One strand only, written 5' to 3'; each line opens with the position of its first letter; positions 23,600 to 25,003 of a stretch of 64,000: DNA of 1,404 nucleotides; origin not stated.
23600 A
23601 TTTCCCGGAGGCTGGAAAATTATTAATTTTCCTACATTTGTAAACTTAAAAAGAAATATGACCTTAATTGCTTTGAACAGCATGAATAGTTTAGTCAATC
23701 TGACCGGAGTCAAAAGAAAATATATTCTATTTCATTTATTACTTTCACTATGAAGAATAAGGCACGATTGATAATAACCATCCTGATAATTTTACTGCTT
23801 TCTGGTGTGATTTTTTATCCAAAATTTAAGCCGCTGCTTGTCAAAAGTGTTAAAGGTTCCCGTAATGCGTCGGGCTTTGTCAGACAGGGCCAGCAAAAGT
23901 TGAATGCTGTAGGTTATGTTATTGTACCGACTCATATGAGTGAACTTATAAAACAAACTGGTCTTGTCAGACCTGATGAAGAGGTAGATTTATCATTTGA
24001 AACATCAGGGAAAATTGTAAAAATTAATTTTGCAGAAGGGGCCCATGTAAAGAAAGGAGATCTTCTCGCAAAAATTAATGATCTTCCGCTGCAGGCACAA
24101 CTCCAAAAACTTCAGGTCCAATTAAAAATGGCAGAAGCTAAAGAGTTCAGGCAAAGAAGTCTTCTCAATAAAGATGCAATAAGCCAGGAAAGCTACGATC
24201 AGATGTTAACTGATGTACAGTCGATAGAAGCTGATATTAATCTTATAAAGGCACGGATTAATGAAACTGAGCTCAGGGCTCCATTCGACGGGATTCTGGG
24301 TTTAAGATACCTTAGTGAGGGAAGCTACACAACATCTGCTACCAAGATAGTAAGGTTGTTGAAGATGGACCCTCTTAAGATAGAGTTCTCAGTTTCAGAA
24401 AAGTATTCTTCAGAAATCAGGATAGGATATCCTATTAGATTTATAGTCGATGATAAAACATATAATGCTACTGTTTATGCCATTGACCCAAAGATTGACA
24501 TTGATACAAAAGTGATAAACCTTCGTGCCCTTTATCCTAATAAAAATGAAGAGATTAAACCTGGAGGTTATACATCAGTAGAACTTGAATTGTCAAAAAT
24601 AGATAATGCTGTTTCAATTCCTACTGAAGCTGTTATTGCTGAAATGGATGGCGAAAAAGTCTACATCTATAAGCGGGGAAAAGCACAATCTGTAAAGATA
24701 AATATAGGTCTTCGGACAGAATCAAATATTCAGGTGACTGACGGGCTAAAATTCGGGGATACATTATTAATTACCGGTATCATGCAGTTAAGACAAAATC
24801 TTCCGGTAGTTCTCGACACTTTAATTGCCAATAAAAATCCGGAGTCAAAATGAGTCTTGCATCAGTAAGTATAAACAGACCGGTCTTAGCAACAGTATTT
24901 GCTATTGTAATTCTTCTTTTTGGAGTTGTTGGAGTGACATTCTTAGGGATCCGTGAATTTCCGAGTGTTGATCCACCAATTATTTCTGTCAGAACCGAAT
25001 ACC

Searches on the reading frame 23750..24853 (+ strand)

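Call 45: search_protein_families(library=pfam, proteins=[window:23750-24853:+], max_evalue=0.0001)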
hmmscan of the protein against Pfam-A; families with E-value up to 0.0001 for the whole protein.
window:23750-24853:+ (367 aa): 3 families
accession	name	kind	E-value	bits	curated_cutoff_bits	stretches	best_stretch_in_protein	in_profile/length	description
PF16576.10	HlyD_D23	-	6e-18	65.3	30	1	63-274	2-213/214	Barrel-sandwich domain of CusB or HlyD membrane-fusion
PF13437.12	HlyD_3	-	3.1e-15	57.2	22.2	1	175-272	2-106/106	HlyD family secretion protein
PF13533.13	Biotin_lipoyl_2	-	5.7e-07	29.6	29.8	1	81-110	3-32/32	Biotin-lipoyl like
